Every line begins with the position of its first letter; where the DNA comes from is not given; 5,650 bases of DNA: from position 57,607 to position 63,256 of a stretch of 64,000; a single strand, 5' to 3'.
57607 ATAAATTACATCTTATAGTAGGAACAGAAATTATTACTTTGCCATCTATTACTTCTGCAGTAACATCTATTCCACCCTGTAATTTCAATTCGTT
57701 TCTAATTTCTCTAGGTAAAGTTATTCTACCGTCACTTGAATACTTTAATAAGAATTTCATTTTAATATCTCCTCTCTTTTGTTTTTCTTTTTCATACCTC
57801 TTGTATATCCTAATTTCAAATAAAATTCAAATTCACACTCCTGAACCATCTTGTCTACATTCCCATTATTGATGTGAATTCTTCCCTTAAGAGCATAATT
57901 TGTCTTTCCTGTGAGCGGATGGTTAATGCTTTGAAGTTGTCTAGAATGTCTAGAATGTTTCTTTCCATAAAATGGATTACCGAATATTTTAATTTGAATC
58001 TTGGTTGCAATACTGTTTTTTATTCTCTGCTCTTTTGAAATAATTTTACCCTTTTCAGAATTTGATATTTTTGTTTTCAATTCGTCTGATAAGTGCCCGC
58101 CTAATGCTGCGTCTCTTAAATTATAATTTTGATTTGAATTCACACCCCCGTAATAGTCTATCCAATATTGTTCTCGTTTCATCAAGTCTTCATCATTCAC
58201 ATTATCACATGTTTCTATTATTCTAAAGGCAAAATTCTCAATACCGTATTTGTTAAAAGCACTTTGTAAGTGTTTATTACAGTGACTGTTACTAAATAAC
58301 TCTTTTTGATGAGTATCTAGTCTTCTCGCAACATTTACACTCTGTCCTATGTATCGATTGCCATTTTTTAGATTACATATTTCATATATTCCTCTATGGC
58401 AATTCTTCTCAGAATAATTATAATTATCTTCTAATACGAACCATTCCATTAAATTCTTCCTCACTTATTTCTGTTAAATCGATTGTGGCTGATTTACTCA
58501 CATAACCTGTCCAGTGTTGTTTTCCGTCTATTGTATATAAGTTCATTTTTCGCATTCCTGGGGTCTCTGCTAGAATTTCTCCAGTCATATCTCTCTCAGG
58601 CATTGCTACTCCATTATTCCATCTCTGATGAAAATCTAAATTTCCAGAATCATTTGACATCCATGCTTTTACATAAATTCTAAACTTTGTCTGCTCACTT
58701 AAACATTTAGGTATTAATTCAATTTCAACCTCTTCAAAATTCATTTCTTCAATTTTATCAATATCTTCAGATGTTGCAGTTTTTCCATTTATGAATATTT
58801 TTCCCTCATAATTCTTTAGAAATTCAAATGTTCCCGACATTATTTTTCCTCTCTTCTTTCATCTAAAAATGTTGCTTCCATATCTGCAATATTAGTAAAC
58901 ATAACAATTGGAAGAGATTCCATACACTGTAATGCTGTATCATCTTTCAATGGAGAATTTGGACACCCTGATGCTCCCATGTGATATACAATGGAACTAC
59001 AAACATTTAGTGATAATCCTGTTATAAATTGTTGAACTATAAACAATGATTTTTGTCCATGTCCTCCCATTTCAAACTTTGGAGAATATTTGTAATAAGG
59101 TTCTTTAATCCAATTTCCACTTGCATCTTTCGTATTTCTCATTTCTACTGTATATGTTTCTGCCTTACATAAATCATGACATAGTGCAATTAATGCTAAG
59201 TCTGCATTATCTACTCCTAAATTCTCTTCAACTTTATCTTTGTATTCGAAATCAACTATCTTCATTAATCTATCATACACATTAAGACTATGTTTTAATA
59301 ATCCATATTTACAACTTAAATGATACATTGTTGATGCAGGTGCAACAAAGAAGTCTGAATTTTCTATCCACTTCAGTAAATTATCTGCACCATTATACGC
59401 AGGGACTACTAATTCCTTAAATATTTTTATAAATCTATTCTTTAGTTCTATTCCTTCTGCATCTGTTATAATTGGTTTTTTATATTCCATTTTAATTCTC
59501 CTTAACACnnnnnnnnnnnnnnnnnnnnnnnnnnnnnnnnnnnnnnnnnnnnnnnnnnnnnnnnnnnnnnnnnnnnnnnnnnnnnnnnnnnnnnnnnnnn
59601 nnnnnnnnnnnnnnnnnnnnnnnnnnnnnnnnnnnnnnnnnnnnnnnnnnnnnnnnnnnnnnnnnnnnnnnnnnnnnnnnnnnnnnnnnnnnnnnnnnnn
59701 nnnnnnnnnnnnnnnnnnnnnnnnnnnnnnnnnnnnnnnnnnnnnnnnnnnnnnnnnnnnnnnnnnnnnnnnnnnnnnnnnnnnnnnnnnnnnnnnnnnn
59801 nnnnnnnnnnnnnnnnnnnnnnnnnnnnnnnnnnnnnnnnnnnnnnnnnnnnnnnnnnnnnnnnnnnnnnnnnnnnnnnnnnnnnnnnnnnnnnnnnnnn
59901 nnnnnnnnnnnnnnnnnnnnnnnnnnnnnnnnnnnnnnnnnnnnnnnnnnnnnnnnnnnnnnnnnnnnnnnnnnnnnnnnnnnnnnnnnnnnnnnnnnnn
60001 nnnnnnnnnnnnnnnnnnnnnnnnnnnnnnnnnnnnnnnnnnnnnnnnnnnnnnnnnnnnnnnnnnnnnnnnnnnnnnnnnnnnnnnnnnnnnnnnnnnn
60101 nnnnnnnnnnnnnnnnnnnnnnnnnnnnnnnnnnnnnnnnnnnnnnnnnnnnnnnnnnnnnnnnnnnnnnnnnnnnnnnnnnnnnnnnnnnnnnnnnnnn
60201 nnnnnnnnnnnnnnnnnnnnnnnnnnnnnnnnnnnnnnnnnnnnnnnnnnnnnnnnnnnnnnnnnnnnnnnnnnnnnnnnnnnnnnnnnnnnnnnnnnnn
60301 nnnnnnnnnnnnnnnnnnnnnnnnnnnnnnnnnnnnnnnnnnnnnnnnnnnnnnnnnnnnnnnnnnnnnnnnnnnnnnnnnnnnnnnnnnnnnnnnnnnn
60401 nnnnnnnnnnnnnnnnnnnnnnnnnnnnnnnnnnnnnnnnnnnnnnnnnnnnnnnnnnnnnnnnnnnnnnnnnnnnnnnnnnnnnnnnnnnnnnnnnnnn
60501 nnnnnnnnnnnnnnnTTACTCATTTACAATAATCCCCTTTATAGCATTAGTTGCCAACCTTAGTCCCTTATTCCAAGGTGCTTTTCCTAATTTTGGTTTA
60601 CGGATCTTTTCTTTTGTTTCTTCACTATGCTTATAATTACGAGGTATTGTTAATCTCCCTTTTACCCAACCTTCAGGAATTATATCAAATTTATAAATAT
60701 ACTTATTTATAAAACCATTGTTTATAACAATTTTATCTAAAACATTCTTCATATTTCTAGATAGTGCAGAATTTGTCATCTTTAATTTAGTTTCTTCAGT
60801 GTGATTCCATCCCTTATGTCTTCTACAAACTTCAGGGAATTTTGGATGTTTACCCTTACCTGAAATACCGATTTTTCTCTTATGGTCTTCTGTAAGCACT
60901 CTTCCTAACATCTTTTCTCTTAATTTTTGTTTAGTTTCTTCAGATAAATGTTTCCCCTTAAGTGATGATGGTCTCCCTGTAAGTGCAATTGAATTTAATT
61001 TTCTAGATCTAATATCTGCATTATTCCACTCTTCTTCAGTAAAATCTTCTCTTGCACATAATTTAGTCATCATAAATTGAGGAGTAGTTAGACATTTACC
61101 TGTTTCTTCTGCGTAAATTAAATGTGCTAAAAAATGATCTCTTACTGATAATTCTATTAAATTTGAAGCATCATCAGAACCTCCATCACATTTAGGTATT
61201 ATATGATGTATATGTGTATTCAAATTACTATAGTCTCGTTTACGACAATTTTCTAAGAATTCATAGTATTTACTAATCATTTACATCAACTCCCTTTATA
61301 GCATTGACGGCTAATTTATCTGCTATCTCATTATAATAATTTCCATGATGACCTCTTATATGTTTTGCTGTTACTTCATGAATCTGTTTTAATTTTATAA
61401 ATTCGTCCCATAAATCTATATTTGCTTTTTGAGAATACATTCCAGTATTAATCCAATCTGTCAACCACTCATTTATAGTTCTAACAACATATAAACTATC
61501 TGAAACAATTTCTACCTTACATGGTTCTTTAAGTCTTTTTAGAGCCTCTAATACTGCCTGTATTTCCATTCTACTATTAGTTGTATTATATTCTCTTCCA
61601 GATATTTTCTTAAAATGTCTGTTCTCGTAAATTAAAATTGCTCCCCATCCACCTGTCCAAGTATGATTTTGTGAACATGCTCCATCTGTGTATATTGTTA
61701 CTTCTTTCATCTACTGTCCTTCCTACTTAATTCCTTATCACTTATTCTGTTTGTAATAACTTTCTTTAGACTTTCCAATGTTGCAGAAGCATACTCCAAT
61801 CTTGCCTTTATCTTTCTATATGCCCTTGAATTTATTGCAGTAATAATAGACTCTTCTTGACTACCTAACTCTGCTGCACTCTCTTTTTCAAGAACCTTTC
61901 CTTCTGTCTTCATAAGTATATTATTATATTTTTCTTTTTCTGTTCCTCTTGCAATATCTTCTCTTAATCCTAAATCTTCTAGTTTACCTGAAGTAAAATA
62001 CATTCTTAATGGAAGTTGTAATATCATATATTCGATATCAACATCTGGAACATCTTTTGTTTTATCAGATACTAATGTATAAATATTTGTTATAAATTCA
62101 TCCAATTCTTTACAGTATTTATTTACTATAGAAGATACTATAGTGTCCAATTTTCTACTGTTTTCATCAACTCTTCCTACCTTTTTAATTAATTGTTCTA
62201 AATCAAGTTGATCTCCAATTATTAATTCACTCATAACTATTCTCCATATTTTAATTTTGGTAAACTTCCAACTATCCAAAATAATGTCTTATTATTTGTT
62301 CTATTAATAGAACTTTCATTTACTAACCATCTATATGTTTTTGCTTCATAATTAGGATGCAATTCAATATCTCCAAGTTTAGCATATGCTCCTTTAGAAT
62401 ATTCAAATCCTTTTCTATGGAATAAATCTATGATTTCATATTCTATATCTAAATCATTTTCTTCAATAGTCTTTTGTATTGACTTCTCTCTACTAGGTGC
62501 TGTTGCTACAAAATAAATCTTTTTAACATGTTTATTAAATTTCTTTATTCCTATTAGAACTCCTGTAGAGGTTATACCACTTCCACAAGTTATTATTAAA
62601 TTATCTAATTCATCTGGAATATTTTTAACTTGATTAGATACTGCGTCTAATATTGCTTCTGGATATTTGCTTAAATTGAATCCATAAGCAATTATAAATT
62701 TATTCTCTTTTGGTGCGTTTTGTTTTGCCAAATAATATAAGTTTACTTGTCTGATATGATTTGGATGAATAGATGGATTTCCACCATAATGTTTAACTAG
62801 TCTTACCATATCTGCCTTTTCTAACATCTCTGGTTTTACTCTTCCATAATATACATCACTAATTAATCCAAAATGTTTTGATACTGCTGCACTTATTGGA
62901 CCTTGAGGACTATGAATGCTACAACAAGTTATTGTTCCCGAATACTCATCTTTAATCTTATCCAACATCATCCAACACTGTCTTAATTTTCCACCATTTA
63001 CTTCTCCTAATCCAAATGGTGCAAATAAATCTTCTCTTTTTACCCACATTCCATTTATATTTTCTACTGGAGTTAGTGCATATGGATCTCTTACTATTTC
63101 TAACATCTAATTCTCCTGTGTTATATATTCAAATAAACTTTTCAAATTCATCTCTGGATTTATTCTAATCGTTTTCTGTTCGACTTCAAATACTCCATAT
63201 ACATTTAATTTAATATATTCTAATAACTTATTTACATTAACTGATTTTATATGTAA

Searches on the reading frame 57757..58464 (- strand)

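Call 70: search_protein_families(library=pfam, proteins=[window:57757-58464:-], max_evalue=0.001)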
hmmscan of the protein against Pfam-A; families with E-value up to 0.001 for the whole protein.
window:57757-58464:- (235 aa): 3 families
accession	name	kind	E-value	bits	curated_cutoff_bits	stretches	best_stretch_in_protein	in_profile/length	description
PF01541.30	GIY-YIG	-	1.2e-10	41.9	22.6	1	25-106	3-73/78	GIY-YIG catalytic domain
PF07460.16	NUMOD3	-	4.1e-06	27.1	20.4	0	163-179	21-37/37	NUMOD3 motif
PF19835.5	SegE_GIY-YIG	-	0.00027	21.6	25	1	23-94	17-95/123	Putative endonuclease segE, GIY-YIG domain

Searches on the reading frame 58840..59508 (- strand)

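Call 70: search_protein_families(library=pfam, proteins=[window:58840-59508:-], max_evalue=0.001)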
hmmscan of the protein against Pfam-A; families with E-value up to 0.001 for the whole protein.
window:58840-59508:- (222 aa): 1 family
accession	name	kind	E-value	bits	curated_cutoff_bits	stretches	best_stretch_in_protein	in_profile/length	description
PF01966.28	HD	-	4.1e-05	24.3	22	1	71-209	2-111/116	HD domain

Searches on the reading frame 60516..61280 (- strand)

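Call 70: search_protein_families(library=pfam, proteins=[window:60516-61280:-], max_evalue=0.001)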
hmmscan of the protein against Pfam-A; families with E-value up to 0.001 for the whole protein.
window:60516-61280:- (254 aa): 2 families
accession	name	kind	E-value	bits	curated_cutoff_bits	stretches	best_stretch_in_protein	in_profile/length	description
PF07460.16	NUMOD3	-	1.2e-14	54.4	20.4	1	215-239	1-25/37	NUMOD3 motif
PF01844.29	HNH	-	1.9e-05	25.2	21.4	1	10-44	2-36/47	HNH endonuclease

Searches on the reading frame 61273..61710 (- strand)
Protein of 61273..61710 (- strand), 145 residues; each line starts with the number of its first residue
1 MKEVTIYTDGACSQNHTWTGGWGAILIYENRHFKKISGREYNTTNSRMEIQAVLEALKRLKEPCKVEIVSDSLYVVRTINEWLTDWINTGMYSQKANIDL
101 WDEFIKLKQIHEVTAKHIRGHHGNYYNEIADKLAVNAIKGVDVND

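Call 70: search_protein_families(library=pfam, proteins=[window:61273-61710:-], max_evalue=0.001)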
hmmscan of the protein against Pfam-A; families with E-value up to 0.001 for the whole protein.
window:61273-61710:- (145 aa): 1 family
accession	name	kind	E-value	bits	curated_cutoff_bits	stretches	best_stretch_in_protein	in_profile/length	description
PF00075.30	RNase_H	-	1.8e-37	129.1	25.8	1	2-138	2-140/141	RNase H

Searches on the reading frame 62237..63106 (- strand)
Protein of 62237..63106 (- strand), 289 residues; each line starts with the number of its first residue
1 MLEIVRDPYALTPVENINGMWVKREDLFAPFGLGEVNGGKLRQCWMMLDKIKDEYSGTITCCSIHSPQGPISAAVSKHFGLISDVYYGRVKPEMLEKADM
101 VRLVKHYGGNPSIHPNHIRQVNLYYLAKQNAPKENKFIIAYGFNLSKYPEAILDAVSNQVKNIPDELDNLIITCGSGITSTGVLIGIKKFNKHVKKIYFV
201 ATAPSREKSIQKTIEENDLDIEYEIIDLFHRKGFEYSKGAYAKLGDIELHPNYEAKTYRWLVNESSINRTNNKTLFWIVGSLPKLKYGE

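Call 71: search_protein_families(library=pfam, proteins=[window:62237-63106:-], max_evalue=0.001)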
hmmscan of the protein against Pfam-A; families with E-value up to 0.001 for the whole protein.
window:62237-63106:- (289 aa): 1 family
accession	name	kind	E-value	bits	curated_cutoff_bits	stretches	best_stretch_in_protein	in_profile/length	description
PF00291.31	PALP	-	3.3e-07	30.4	35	1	17-206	22-198/295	Pyridoxal-phosphate dependent enzyme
